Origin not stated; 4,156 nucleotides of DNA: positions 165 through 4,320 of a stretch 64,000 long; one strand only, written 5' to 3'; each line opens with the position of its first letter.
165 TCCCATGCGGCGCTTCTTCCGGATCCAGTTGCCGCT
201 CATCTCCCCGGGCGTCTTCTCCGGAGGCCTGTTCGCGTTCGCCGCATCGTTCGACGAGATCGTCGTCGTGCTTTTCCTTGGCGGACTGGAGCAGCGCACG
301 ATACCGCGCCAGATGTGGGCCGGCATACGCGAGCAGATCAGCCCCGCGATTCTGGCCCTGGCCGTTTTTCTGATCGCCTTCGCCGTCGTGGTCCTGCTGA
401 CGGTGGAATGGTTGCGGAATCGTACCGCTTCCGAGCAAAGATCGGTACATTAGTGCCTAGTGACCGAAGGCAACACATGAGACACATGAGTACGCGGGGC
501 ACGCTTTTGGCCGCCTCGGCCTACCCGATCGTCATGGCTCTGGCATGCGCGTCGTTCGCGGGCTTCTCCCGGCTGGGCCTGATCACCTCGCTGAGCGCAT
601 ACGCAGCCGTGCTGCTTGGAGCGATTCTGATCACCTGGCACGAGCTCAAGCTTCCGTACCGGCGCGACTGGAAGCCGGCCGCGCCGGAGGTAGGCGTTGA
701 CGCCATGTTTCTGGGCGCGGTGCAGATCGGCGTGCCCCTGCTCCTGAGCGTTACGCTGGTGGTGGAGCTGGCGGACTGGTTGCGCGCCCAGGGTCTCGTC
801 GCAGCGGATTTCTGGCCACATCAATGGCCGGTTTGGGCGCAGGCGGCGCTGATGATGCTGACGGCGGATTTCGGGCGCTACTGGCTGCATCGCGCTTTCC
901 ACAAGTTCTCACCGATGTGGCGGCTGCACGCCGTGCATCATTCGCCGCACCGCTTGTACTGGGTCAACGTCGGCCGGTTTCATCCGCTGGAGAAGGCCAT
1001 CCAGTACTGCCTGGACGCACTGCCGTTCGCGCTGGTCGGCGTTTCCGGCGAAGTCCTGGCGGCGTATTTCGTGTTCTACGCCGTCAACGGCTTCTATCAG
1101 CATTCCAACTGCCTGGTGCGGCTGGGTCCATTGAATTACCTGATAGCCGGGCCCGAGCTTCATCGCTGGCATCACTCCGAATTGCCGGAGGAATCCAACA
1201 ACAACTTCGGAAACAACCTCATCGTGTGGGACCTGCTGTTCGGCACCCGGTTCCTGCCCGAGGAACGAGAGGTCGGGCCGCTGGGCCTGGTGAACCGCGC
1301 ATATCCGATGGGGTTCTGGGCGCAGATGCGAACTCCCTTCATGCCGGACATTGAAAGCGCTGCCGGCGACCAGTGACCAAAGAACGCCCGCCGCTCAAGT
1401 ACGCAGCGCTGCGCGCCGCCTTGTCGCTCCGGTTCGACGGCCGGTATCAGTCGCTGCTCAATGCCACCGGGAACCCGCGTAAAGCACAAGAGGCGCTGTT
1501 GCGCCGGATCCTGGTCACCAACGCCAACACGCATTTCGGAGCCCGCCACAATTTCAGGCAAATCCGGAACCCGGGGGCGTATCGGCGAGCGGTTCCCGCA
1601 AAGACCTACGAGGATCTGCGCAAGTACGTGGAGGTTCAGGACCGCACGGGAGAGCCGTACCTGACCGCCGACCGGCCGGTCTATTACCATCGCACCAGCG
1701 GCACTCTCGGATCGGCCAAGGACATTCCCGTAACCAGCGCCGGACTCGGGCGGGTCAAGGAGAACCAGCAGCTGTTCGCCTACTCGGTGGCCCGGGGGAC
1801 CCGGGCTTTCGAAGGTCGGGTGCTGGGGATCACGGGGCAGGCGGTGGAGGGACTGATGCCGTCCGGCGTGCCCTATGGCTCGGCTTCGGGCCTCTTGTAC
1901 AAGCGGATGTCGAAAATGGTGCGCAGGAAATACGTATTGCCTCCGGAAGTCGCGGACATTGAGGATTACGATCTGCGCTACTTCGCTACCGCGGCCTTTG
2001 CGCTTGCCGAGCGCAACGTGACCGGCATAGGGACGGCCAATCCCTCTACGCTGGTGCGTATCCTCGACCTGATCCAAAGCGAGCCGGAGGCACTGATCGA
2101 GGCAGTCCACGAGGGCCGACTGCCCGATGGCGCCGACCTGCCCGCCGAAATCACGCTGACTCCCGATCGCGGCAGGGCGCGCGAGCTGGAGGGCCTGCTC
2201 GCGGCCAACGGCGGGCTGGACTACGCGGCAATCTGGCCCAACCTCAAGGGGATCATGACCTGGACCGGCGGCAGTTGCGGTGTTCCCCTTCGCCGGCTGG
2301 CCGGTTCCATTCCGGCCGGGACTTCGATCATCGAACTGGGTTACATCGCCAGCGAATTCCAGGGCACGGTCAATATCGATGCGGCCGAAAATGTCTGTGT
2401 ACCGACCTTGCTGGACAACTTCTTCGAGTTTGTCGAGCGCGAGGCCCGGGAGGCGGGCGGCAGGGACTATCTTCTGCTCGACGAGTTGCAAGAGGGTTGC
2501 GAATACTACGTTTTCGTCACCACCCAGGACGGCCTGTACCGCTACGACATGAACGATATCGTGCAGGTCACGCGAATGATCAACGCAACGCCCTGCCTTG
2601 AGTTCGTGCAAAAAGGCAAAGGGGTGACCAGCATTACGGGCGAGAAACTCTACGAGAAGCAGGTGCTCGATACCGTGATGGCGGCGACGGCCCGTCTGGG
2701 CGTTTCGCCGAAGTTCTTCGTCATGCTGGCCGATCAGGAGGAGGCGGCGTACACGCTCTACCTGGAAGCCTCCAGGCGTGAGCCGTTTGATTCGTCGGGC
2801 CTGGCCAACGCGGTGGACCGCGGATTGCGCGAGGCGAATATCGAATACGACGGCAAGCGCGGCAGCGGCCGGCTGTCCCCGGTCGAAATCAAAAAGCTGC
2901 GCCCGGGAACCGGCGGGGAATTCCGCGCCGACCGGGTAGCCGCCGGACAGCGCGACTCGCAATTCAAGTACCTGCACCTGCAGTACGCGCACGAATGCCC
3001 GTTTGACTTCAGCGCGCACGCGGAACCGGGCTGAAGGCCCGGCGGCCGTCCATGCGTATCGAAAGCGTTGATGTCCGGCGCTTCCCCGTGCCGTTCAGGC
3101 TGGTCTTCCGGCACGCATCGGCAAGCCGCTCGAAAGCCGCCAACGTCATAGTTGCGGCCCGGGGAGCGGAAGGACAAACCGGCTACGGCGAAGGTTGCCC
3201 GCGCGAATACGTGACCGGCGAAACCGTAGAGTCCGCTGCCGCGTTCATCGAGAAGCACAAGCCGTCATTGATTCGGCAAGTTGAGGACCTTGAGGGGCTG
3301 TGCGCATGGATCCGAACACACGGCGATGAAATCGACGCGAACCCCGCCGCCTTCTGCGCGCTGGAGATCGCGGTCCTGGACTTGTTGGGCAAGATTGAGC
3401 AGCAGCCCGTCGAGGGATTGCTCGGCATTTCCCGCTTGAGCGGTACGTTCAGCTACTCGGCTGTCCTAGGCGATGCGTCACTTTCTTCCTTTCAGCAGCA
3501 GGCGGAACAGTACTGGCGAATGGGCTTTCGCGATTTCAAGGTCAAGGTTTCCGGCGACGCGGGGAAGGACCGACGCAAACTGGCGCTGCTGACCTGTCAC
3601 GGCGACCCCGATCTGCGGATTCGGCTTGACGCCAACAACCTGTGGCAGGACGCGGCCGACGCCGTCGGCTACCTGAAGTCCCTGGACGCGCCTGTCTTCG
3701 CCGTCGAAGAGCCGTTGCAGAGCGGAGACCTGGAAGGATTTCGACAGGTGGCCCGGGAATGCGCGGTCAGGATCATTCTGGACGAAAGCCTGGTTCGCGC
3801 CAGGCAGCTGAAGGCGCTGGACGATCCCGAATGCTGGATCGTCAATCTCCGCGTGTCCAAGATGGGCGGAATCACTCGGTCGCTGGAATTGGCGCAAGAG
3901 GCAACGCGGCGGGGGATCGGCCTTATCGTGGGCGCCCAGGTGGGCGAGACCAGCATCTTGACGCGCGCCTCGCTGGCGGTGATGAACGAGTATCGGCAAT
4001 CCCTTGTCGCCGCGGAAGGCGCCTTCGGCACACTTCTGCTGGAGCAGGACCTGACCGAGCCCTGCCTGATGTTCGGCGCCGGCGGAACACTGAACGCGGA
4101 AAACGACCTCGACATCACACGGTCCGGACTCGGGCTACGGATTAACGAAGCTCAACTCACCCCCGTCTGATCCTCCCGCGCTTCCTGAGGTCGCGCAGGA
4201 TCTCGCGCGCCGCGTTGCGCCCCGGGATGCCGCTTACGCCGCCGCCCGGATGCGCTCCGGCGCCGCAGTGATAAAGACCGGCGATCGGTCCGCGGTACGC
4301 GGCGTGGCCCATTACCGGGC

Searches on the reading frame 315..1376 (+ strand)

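Call 71: search_protein_families(library=pfam, proteins=[window:315-1376:+], max_evalue=0.0001)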
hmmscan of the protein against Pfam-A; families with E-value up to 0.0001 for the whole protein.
window:315-1376:+ (353 aa): 1 family
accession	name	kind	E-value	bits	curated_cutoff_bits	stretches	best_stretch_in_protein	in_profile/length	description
PF04116.19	FA_hydroxylase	-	6e-30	104.8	31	1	178-311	2-132/132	Fatty acid hydroxylase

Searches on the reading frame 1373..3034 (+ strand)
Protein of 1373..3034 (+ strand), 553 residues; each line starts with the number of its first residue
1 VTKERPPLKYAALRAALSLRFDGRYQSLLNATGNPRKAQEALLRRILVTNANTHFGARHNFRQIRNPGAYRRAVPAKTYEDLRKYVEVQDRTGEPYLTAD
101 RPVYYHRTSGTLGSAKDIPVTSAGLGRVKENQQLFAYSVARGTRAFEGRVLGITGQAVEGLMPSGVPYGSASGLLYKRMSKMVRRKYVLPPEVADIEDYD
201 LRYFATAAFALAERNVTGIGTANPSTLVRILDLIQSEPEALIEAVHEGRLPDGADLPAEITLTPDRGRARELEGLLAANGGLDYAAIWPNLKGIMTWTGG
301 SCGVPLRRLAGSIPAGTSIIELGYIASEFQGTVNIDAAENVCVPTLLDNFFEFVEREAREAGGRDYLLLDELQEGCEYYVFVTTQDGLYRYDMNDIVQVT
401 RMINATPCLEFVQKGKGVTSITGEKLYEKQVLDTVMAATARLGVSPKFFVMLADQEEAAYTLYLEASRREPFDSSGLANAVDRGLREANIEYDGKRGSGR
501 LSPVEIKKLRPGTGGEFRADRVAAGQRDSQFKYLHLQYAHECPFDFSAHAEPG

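Call 71: search_protein_families(library=pfam, proteins=[window:1373-3034:+], max_evalue=0.0001)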
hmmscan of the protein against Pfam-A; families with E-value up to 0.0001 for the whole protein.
window:1373-3034:+ (553 aa): 3 families
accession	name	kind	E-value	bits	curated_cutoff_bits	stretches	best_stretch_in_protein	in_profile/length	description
PF03321.19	GH3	-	8.5e-50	170.1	23.6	1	26-304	3-290/304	GH3 family N-terminal domain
PF23571.1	GH3_M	-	2.1e-18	66.6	23.6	1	349-414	8-75/75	GH3 family central domain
PF23572.1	GH3_C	-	2.4e-12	48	23.6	1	432-536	3-114/119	GH3 family C-terminal domain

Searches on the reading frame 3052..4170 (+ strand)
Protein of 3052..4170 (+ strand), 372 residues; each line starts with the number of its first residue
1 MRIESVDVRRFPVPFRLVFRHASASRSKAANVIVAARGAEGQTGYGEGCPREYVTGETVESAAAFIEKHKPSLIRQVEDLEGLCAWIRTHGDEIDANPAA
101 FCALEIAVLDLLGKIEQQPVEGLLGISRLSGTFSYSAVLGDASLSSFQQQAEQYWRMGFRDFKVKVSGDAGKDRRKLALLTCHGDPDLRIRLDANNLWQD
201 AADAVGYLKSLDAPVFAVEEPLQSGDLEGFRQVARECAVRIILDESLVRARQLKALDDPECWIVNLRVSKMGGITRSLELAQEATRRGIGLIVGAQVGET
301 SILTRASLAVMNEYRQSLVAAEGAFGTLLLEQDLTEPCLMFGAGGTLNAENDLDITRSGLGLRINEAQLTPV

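Call 71: search_protein_families(library=pfam, proteins=[window:3052-4170:+], max_evalue=0.0001)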
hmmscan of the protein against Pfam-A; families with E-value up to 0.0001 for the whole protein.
window:3052-4170:+ (372 aa): 3 families
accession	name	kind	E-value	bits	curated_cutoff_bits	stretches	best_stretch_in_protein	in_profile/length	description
PF13378.12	MR_MLE_C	-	1.1e-27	97.6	29.4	1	147-366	2-217/219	Enolase C-terminal domain-like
PF02746.21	MR_MLE_N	-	3.3e-07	31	22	1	14-125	10-117/117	Mandelate racemase / muconate lactonizing enzyme, N-terminal domain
PF00113.28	Enolase_C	-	3.9e-07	30.1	21.5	1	205-312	139-252/296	Enolase, C-terminal TIM barrel domain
